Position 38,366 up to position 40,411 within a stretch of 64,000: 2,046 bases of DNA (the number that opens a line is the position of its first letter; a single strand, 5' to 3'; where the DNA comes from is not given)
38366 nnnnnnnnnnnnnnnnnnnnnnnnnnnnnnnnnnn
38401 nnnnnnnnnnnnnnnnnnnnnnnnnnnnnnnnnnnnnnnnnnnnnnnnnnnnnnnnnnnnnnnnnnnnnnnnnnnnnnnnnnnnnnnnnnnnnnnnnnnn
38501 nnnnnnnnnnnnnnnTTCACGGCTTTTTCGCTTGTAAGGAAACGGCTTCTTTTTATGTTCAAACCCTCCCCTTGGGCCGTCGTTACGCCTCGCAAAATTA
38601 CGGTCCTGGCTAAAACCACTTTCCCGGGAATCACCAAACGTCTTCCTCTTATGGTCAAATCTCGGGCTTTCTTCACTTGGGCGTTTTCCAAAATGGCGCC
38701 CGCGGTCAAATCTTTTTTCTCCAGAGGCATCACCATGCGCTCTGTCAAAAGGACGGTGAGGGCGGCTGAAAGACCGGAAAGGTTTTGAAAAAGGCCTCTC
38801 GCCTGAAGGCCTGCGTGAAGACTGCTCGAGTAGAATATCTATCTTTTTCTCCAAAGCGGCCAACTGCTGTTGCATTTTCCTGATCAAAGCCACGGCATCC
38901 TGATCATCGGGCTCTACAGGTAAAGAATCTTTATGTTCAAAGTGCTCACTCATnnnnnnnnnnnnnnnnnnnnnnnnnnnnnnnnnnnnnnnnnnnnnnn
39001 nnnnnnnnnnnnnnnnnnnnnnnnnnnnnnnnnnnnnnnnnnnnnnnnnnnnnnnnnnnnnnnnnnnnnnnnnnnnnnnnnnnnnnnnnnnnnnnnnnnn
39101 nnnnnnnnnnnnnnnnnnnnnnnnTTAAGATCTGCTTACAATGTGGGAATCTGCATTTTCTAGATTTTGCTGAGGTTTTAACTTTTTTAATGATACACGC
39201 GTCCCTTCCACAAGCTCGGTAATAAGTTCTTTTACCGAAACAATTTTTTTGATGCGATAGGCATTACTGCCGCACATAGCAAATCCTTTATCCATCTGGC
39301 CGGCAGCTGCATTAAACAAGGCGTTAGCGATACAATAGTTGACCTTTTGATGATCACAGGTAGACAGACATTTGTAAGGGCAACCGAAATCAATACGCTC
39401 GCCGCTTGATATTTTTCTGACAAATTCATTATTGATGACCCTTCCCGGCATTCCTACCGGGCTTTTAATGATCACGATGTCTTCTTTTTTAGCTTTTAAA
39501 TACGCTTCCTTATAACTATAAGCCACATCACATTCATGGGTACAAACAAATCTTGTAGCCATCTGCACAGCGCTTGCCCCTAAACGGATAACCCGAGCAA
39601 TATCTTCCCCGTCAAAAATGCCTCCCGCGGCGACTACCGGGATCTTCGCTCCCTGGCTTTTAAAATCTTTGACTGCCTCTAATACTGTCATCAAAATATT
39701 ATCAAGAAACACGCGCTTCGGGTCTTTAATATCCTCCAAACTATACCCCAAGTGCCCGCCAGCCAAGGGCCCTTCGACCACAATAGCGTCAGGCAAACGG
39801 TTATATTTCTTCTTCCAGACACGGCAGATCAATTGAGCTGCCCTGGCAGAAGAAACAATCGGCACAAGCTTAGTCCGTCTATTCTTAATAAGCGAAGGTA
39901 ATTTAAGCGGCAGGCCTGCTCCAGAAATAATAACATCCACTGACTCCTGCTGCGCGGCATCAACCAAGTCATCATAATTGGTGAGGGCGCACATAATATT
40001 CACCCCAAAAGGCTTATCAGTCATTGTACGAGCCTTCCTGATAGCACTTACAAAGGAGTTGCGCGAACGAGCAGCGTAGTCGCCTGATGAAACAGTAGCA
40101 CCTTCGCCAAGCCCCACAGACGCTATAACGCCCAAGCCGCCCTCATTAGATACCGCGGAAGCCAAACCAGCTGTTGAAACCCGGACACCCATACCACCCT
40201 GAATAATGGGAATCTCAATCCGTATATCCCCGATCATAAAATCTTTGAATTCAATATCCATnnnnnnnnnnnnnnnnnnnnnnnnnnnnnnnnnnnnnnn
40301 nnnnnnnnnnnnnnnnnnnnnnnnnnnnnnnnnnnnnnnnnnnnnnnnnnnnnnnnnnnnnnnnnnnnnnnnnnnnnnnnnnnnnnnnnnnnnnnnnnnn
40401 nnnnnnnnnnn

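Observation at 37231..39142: Cold-shock/RNA-chaperone island: CspA flanked by two paralogous tiny Gly-rich CxxC-x17-CxxC zinc-ribbon proteins and an Arg-rich disordered protein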

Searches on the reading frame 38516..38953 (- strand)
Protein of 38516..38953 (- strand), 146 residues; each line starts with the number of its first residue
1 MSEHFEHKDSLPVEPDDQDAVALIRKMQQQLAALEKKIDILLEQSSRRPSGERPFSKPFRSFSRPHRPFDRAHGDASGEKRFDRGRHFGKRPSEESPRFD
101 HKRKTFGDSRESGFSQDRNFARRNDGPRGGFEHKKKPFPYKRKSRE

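Call 3: search_protein_families(library=pfam, max_evalue=1, proteins=[window:38516-38953:-])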
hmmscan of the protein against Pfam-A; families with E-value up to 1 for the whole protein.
seq(146 aa): 0 families

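Call 4: search_protein_families(library=ncbifam, max_evalue=1, proteins=[window:38516-38953:-])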
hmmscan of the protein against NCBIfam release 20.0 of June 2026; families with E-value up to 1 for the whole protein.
seq(146 aa): 3 families
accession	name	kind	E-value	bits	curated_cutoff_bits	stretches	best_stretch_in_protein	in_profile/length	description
NF002140.0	PRK00977.1-4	equivalog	0.0016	18.2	71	1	19-47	42-70/81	exodeoxyribonuclease VII small subunit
NF002137.0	PRK00977.1-1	equivalog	0.019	14.9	94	1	20-47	42-69/80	exodeoxyribonuclease VII small subunit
TIGR01280.1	xseB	equivalog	0.055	13.5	35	1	19-44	32-57/57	exodeoxyribonuclease VII small subunit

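Call 24: find_encoding_contigs(protein=window:38516-38953:-, flank=8000, max_places=4)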
Protein seq(146 aa) (146 aa): 1 contig read that carries it; 1 place shown.
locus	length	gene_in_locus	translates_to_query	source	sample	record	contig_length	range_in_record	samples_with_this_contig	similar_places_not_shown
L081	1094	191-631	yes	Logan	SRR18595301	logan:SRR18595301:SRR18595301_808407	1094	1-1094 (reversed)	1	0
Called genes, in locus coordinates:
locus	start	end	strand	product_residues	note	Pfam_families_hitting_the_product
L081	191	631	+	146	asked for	-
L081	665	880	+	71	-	PF23477:zf_Tbcl_2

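Call 47: find_homologous_proteins(query=window:38516-38953:-)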
Query seq(146 aa) (146 aa): 143 proteins with E <= 0.001 among 205 candidates; the best 120 are listed.
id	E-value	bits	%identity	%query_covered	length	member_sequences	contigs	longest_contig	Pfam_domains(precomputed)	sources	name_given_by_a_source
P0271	1.4e-88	313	100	100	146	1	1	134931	-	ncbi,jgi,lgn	ncbi:MAG: hypothetical protein WDL87_09005 [Candidatus Omnitrophota bacterium]|jgi:hypothetical prot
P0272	6.2e-57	210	72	99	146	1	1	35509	-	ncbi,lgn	-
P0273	1.1e-56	209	69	91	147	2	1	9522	-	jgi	jgi:hypothetical protein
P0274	1.3e-55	206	71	98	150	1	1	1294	-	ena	-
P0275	6.2e-53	197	66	99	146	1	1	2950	-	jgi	jgi:hypothetical protein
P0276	9.3e-53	197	68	99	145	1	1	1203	-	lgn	-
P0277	2.4e-51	192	73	88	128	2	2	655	-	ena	-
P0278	4.0e-51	191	61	95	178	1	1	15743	-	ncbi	ncbi:hypothetical protein ACFL4C_01845 [Candidatus Omnitrophota bacterium]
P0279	9.9e-50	187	72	87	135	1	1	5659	-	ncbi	-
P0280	2.5e-49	185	63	99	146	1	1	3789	-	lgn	-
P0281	2.8e-49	185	64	91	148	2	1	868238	-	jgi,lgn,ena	-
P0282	3.3e-49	185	64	99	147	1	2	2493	-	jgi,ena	-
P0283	3.5e-49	185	66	99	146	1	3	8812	-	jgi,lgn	-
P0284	3.2e-48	182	66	98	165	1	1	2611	-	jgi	jgi:hypothetical protein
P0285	9.0e-48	180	64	99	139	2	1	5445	-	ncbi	-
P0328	7.9e-23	99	44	99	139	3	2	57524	-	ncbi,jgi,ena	ncbi:MAG: hypothetical protein WCG78_00355 [Candidatus Omnitrophota bacterium]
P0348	2.5e-11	62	45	99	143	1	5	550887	-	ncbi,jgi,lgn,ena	-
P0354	6.0e-10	58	53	51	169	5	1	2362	PF23477.2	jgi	-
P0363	3.3e-9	55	53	51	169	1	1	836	PF23477.2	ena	-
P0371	1.8e-8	53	39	99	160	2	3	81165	-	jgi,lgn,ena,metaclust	metaclust:\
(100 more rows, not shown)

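Call 57: search_solved_structures(query=window:38516-38953:-, max_evalue=10)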
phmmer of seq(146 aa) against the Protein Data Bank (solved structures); distinct sequences matched with E-value up to 10: 0.

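Call 66: find_encoding_contigs(protein=P0281, flank=3000, max_places=1)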
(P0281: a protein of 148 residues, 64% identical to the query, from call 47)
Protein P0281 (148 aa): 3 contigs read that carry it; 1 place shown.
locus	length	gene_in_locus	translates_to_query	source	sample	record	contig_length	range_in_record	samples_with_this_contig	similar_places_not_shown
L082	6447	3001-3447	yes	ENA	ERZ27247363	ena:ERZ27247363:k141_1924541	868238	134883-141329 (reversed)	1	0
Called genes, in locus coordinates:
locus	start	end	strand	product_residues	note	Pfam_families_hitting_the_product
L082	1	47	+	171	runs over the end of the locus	PF14345:GDYXXLXY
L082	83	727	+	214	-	PF03167:UDG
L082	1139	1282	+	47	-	-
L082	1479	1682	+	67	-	PF00313:CSD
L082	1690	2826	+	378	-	PF00478:IMPDH (faint), PF03060:NMO, PF01180:DHO_dh (weak)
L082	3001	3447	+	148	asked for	-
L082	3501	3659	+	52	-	PF23477:zf_Tbcl_2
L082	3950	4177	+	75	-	PF02001:DUF134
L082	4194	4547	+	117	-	PF09719:C_GCAxxG_C_C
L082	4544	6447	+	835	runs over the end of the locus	PF03176:MMPL, PF02460:Patched, PF03176:MMPL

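Call 67: find_encoding_contigs(protein=P0348, flank=3000, max_places=1)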
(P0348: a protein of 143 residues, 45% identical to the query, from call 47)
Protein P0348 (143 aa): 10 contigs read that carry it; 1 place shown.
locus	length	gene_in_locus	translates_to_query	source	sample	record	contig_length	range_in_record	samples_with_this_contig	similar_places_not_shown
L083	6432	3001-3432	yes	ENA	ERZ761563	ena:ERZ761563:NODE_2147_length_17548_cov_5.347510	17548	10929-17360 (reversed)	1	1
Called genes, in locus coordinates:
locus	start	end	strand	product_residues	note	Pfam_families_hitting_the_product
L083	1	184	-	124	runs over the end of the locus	PF04079:SMC_ScpB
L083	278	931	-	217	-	PF02616:SMC_ScpA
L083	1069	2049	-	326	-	PF00579:tRNA-synt_1b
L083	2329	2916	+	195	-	-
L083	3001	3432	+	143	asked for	-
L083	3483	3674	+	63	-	PF23477:zf_Tbcl_2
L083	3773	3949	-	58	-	-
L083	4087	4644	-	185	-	PF08712:Nfu_N, PF01106:NifU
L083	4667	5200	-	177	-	PF00596:Aldolase_II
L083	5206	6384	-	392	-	PF17785:PUA_3, PF10672:Methyltrans_SAM, PF02475:TRM5-TYW2_MTfase, PF05175:MTS (weak), PF03602:Cons_hypoth95, PF13847:Methyltransf_31 (weak)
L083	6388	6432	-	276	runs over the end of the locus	PF02673:BacA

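Call 68: find_encoding_contigs(protein=P0371, flank=3000, max_places=1)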
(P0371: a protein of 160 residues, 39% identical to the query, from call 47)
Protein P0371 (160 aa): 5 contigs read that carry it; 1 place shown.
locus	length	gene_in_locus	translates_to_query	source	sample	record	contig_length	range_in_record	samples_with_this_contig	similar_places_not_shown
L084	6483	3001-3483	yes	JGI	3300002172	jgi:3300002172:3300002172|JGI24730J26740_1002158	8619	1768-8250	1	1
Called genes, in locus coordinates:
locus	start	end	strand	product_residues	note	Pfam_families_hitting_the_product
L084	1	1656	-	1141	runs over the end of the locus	?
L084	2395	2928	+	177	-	-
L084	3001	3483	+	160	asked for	-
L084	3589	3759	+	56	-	PF23477:zf_Tbcl_2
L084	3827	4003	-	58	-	-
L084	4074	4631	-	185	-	PF08712:Nfu_N, PF01106:NifU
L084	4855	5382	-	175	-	-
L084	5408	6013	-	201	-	PF00565:SNase (faint)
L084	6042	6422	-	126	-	PF17761:DUF1016_N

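Call 69: find_encoding_contigs(protein=P0328, flank=3000, max_places=1)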
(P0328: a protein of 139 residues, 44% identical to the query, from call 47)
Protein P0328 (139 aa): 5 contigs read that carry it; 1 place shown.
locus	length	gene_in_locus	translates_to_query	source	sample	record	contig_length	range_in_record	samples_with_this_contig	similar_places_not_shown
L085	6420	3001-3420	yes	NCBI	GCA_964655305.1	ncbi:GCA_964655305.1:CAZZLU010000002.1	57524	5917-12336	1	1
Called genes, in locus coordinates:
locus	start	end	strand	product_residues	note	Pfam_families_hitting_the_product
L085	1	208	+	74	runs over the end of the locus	PF13275:S4_2, PF01479:S4 (weak)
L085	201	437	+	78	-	-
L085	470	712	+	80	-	-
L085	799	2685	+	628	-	PF00005:ABC_tran, PF00006:ATP-synt_ab (faint), PF02463:SMC_N (faint), PF13555:AAA_29 (faint), PF12848:ABC_tran_Xtn, PF13191:AAA_16 (weak), PF00005:ABC_tran, PF16326:ABC_tran_CTD, +2 more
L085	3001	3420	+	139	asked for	-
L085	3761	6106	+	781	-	PF10114:PocR, PF01590:GAF (weak), PF13185:GAF_2 (weak), PF08447:PAS_3, PF00512:HisKA, PF02518:HATPase_c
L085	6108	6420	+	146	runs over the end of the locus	PF00072:Response_reg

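Call 80: predict_structure(alignment_id=A3)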
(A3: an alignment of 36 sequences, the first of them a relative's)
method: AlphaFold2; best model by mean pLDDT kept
length: 146 residues; sequences in the alignment: 36
mean_pLDDT: 61.1   pTM: 0.23
mean pLDDT of the five models: 61.1, 60.2, 59.8, 58.9, 58.8
residues with pLDDT >= 90: 19; 70-90: 10; 50-70: 80; < 50: 37
segments of 3 or more residues with pLDDT < 50: 4-10, 69-76, 80-83
pLDDT, mean of each block of 10 residues (from residue 1): 47 62 92 95 76 63 55 46 51 50 52 53 54 64 54
secondary structure, 60 per line:
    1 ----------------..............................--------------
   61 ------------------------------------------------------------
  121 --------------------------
elements in order: H17-46

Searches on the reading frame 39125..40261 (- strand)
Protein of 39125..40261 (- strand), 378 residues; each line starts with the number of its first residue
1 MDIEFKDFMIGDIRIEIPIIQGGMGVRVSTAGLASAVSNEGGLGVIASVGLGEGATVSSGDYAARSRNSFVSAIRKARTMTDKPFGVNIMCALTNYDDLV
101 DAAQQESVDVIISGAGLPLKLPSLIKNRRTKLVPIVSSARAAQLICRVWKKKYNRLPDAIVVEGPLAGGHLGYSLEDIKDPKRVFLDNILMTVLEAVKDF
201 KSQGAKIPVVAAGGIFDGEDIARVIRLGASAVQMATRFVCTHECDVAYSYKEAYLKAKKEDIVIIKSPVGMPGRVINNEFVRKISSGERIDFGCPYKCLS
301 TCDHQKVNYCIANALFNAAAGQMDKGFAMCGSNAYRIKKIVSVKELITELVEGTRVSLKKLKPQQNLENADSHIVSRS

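Call 3: search_protein_families(library=pfam, max_evalue=1, proteins=[window:39125-40261:-])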
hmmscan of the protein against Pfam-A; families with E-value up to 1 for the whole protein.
window:39125-40261:- (378 aa): 8 families
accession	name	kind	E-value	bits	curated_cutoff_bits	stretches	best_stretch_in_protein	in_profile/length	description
PF03060.21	NMO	-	3e-66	224.5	28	1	8-352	3-330/331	Nitronate monooxygenase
PF00478.31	IMPDH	-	1.3e-07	31.4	25.6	2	193-249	196-250/345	IMP dehydrogenase / GMP reductase domain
PF01180.27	DHO_dh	-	1.7e-05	24.6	27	1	193-239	226-273/291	Dihydroorotate dehydrogenase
PF01070.24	FMN_dh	-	0.0004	20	24.9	1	192-238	265-305/350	FMN-dependent dehydrogenase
PF01645.23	Glu_synthase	-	0.0016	18.1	20.4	1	157-246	229-315/369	Conserved region in glutamate synthase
PF00731.26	AIRC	-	0.045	13.7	30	1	89-131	33-78/148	AIR carboxylase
PF00977.27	His_biosynth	-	0.047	13.6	23.6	1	205-237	72-104/228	Histidine biosynthesis protein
PF04309.18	G3P_antiterm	-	0.072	12.9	27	1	196-235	130-168/173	Glycerol-3-phosphate responsive antiterminator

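Call 4: search_protein_families(library=ncbifam, max_evalue=1, proteins=[window:39125-40261:-])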
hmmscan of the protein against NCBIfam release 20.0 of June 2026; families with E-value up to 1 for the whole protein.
window:39125-40261:- (378 aa): 28 families (the best 25 are shown)
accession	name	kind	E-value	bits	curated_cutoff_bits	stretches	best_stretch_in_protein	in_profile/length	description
TIGR03151.1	enACPred_II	equivalog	1.6e-58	198.4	453.1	1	13-360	8-306/307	enoyl-[acyl-carrier-protein] reductase FabK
TIGR01302.1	IMP_dehydrog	equivalog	2.6e-07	29.9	481.5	2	203-251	324-372/450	IMP dehydrogenase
TIGR02151.1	IPP_isom_2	equivalog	3.5e-06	26.2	281.3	1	192-241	245-294/338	type 2 isopentenyl-diphosphate Delta-isomerase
NF003652.0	PRK05286.2-5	equivalog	1.2e-05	24.7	267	1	197-239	283-326/353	quinone-dependent dihydroorotate dehydrogenase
NF003645.0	PRK05286.1-2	equivalog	9.4e-05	21.4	366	1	201-239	283-321/359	quinone-dependent dihydroorotate dehydrogenase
NF003966.0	PRK05458.1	equivalog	0.00012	21.5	344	1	201-243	197-239/327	GMP reductase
TIGR01304.1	IMP_DH_rel_2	equivalog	0.00028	20.3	342.1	2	203-238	251-286/365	GuaB3 family IMP dehydrogenase-related protein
NF005574.0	PRK07259.1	equivalog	0.00052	19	269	1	203-242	234-273/304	dihydroorotate dehydrogenase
TIGR01306.1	GMP_reduct_2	equivalog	0.00058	19.5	465.65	1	200-243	192-235/321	GMP reductase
TIGR01037.2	pyrD_sub1_fam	subfamily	0.00068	18.8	270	1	203-252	231-278/300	dihydroorotate dehydrogenase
NF002702.0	PRK02506.1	equivalog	0.00078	18.7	301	1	189-238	225-275/313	dihydroorotate oxidase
NF003646.0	PRK05286.1-4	equivalog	0.00081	18.3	457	1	203-239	286-322/341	quinone-dependent dihydroorotate dehydrogenase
NF003302.0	PRK04302.1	subfamily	0.00096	18.9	132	1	193-239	160-206/223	triose-phosphate isomerase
NF003651.0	PRK05286.2-4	equivalog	0.0022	16.7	448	1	200-270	303-373/377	quinone-dependent dihydroorotate dehydrogenase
NF008398.0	PRK11197.1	subfamily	0.0059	15.4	376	1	204-240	298-334/381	L-lactate dehydrogenase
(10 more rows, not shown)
